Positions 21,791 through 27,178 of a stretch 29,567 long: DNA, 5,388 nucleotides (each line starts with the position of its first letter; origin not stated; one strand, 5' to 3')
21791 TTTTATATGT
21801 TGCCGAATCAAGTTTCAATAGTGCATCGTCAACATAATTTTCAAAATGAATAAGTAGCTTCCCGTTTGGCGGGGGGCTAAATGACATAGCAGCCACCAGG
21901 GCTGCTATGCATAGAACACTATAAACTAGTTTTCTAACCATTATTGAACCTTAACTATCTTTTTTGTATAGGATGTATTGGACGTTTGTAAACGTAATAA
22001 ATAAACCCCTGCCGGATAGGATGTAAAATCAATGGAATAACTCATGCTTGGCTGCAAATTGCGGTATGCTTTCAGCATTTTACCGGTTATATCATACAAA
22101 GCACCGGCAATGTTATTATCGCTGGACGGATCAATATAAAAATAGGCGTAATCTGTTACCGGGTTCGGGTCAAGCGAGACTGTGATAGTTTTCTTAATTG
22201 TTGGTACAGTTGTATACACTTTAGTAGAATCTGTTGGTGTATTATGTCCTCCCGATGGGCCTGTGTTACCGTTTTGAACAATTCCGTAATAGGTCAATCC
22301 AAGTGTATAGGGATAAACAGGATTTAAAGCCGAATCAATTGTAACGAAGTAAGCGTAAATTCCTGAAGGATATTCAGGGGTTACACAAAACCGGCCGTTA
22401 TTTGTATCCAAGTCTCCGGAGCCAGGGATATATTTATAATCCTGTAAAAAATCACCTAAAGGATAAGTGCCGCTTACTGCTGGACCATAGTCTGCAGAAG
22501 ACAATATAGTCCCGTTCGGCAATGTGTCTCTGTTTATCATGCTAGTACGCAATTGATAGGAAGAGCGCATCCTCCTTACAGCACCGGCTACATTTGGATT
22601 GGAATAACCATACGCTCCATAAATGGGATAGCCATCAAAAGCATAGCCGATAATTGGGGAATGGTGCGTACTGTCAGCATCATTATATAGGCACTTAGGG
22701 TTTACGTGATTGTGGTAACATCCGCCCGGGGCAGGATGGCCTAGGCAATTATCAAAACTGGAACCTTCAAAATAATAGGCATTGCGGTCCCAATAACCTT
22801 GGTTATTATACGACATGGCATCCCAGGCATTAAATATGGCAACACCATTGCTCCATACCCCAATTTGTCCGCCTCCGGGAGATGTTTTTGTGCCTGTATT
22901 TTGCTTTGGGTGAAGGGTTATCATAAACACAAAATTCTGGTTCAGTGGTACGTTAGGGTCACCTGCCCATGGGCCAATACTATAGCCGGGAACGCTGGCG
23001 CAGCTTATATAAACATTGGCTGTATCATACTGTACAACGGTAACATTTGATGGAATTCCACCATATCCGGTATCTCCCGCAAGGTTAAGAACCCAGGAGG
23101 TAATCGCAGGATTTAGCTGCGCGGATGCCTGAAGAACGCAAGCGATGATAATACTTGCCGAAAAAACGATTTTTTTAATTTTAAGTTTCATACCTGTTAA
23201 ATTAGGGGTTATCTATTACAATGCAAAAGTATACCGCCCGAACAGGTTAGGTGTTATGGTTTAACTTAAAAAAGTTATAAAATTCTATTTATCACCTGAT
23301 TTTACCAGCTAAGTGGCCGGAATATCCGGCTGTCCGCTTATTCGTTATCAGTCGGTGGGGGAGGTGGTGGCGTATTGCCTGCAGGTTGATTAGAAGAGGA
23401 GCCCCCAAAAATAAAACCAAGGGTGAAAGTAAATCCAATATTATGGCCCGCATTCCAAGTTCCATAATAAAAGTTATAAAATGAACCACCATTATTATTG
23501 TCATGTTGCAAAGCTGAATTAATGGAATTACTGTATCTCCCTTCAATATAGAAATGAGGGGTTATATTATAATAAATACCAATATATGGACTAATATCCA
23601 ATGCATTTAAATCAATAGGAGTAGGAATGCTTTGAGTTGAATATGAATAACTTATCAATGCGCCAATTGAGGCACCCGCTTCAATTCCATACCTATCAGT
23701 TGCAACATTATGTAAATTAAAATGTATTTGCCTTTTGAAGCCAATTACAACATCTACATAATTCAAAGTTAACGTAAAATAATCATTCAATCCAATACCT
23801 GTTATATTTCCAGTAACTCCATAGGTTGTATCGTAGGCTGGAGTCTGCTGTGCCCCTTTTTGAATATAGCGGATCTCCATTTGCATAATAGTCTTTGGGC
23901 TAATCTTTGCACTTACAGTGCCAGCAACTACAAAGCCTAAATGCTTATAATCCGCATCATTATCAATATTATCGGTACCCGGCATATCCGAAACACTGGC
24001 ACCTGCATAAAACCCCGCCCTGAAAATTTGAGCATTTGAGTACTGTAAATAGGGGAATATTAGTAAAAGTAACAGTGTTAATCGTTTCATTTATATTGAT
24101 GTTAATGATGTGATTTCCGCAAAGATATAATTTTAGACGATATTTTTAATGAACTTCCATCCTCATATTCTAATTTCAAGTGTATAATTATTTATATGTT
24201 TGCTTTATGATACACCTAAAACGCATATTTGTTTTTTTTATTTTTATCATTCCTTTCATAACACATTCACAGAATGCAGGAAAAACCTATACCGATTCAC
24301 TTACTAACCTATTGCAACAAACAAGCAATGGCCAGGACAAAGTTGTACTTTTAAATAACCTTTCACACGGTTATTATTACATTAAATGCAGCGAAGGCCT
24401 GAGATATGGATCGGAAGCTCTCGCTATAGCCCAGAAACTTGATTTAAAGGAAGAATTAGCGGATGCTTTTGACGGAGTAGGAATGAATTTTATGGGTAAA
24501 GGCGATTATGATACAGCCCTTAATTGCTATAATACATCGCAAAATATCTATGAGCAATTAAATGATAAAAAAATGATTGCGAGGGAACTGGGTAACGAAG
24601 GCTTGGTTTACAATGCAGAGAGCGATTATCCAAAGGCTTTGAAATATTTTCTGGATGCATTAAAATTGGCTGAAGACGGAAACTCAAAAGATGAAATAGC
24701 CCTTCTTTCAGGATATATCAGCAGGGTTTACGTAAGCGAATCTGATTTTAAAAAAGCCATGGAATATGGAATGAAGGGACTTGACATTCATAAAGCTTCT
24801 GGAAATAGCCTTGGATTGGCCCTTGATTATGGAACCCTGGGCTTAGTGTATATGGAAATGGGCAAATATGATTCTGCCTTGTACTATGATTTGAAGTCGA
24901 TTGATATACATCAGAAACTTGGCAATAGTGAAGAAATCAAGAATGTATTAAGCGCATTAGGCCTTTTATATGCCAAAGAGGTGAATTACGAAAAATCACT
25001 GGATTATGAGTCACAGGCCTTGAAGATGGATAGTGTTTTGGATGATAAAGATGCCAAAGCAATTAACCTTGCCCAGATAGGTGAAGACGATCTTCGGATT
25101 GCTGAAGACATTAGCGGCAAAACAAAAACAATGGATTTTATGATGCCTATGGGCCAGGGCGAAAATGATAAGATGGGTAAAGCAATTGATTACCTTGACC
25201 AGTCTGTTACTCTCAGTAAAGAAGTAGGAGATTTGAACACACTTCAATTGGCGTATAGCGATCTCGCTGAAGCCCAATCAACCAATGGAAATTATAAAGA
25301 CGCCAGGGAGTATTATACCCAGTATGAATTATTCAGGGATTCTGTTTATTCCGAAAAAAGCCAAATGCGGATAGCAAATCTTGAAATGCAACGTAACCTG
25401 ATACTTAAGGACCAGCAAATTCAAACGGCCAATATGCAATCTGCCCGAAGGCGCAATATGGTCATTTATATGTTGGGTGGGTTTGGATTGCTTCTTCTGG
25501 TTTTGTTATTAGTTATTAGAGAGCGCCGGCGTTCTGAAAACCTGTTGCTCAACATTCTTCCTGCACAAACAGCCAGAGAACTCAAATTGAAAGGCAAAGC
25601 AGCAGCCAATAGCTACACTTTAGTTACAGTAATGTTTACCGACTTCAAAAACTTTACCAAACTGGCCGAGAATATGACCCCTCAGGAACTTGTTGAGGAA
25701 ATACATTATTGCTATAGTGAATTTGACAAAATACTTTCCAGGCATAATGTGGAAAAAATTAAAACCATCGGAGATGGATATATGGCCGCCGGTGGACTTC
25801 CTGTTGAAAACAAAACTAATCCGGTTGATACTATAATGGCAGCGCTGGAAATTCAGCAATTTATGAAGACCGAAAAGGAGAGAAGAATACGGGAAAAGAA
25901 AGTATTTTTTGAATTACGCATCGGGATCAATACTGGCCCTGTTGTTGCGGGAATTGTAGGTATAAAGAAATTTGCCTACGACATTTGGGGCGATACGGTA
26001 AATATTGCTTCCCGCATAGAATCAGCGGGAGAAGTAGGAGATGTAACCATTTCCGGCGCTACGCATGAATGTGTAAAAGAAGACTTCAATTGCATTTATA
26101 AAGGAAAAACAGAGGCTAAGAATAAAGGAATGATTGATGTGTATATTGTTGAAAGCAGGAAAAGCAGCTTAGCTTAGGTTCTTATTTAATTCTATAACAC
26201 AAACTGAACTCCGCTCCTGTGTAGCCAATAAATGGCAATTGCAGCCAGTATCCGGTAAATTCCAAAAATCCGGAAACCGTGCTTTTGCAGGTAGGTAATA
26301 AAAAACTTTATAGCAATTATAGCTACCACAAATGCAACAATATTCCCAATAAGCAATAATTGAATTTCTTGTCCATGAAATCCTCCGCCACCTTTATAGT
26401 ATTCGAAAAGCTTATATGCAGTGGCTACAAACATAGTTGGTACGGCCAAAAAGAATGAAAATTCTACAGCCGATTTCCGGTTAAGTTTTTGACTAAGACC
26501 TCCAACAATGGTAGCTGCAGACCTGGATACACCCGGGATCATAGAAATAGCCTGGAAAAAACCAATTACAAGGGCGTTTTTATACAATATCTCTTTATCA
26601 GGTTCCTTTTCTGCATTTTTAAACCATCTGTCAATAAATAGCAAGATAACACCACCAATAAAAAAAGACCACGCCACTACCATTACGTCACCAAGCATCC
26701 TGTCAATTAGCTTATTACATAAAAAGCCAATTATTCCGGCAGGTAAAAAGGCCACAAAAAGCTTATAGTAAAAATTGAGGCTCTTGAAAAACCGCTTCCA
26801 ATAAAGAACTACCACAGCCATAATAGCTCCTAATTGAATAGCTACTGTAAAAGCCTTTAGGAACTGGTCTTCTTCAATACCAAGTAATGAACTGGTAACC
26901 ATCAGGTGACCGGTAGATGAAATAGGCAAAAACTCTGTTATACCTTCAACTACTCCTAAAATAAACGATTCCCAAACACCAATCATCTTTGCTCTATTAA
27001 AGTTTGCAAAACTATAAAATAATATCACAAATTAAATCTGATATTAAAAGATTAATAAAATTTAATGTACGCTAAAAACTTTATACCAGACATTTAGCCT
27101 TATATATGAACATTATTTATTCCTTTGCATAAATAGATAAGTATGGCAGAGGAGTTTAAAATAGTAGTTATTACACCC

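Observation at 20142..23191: Three-gene YHYH(T9SS)-MbnP-MbnH module with no methanobactin genes: candidate copper-handling / Trp-modification system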

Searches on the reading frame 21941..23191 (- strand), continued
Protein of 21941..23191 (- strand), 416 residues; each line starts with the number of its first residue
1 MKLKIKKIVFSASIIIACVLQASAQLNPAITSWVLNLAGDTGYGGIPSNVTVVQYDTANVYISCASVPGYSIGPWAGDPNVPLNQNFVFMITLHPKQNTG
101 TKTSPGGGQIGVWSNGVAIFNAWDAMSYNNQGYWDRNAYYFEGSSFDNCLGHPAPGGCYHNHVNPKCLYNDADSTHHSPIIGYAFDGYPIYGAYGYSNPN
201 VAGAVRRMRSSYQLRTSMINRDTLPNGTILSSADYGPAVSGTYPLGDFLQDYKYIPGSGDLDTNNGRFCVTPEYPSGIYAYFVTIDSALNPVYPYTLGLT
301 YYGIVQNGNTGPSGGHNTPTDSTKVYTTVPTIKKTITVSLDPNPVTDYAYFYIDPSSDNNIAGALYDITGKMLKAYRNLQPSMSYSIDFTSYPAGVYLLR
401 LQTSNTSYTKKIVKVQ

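Call 94: find_encoding_contigs(protein=P0049, flank=6000, max_places=3)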
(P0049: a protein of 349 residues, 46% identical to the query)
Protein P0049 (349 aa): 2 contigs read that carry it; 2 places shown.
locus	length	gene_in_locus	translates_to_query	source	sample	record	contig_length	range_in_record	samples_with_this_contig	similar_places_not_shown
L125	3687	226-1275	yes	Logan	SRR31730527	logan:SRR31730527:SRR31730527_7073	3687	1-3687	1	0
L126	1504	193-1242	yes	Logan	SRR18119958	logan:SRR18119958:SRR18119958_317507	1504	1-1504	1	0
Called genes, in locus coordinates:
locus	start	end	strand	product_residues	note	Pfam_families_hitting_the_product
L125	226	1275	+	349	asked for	PF14240:YHYH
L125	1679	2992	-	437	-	-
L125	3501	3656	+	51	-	-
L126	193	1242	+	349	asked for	PF14240:YHYH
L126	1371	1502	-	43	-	?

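Call 95: find_encoding_contigs(protein=P0057, flank=6000, max_places=3)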
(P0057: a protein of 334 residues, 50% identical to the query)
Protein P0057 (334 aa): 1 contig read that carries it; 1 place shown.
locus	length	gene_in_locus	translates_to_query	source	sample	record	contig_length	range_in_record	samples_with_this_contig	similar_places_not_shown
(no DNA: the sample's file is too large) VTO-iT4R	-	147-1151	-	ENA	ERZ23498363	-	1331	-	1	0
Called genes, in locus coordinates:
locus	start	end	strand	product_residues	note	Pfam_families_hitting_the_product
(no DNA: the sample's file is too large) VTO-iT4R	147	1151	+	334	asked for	PF14240:YHYH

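Call 111: search_protein_families(library=ncbifam, proteins=[L012:3443-3724:+, L012:3724-4197:+], max_evalue=0.001)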
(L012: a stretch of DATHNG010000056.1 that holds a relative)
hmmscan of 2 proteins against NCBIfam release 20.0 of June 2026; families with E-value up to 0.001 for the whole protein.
L012:3443-3724:+ (93 aa): 0 families

L012:3724-4197:+ (157 aa): 2 families
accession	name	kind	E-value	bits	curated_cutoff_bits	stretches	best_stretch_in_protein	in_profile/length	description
NF009391.0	PRK12750.1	equivalog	6e-06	26.3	148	1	10-146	6-152/170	CpxP family protein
NF007769.1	PRK10455.1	equivalog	0.0001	22.6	174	1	48-148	52-149/160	ATP-independent periplasmic protein-refolding chaperone Spy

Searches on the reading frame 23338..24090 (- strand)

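Call 3: search_protein_families(library=pfam, proteins=[window:23338-24090:-], max_evalue=0.01)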
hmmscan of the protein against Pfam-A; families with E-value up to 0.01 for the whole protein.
window:23338-24090:- (250 aa): 1 family
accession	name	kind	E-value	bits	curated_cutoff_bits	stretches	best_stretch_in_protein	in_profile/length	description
PF13568.12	OMP_b-brl_2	-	3.9e-11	43.8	27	1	20-193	2-173/175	Outer membrane protein beta-barrel domain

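Call 4: search_protein_families(library=ncbifam, proteins=[window:23338-24090:-], max_evalue=0.01)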
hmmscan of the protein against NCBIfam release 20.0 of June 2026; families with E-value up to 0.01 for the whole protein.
window:23338-24090:- (250 aa): 1 family
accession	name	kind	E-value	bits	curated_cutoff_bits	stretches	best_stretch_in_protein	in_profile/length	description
NF049866.1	outer_TDE1717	subfamily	1.4e-11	44.7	135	1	1-222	1-204/210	TDE1717 family outer membrane beta-barrel protein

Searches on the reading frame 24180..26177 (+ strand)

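Call 3: search_protein_families(library=pfam, proteins=[window:24180-26177:+], max_evalue=0.01)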
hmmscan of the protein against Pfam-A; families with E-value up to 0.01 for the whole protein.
window:24180-26177:+ (665 aa): 14 families
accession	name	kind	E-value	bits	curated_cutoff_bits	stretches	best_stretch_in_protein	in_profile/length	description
PF00211.25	Guanylate_cyc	-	6e-50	169.8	21.9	1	476-658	3-182/183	Adenylate and Guanylate cyclase catalytic domain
PF13424.12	TPR_12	-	2.6e-28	98.4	30.1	4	218-284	7-75/77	Tetratricopeptide repeat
PF00515.34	TPR_1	-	8.5e-13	48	27.8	1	134-165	1-32/34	Tetratricopeptide repeat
PF07719.23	TPR_2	-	2.7e-11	43.1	27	0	358-381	3-26/34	Tetratricopeptide repeat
PF13176.12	TPR_7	-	8e-07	29.1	27.9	0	358-381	1-24/36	Tetratricopeptide repeat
PF13374.12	TPR_10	-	6.5e-06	26.4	27.5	0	218-247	6-35/42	Tetratricopeptide repeat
PF13181.12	TPR_8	-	7.1e-06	26.2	25.7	0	217-233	4-20/34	Tetratricopeptide repeat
PF17874.7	TPR_MalT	-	1.2e-05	25.3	45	0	75-209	22-157/336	MalT-like TPR region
PF10166.14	DUF2368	-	0.00011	22.3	25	1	393-462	18-87/134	Uncharacterised conserved protein (DUF2368)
PF13432.12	TPR_16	-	0.00016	22.5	32.7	0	361-381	36-56/65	Tetratricopeptide repeat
PF14938.12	SNAP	-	0.00037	20.5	25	0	84-195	65-176/282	Soluble NSF attachment protein, SNAP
PF10579.15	Rapsyn_N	-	0.00043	20.7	23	0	218-248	47-77/80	Rapsyn N-terminal myristoylation and linker region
PF13414.12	TPR_11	-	0.0024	18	26.8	0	107-119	7-19/42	TPR repeat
PF13428.12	TPR_14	-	0.0068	17.4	23.5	0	360-386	5-32/44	Tetratricopeptide repeat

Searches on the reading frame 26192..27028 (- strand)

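Call 78: search_protein_families(library=pfam, proteins=[window:26192-27028:-], max_evalue=0.00001)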
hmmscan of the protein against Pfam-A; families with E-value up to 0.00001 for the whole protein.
window:26192-27028:- (278 aa): 1 family
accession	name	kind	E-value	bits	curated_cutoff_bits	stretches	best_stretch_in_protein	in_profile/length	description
PF02673.24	BacA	-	5e-79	266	33.4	1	22-264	2-256/257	Bacitracin resistance protein BacA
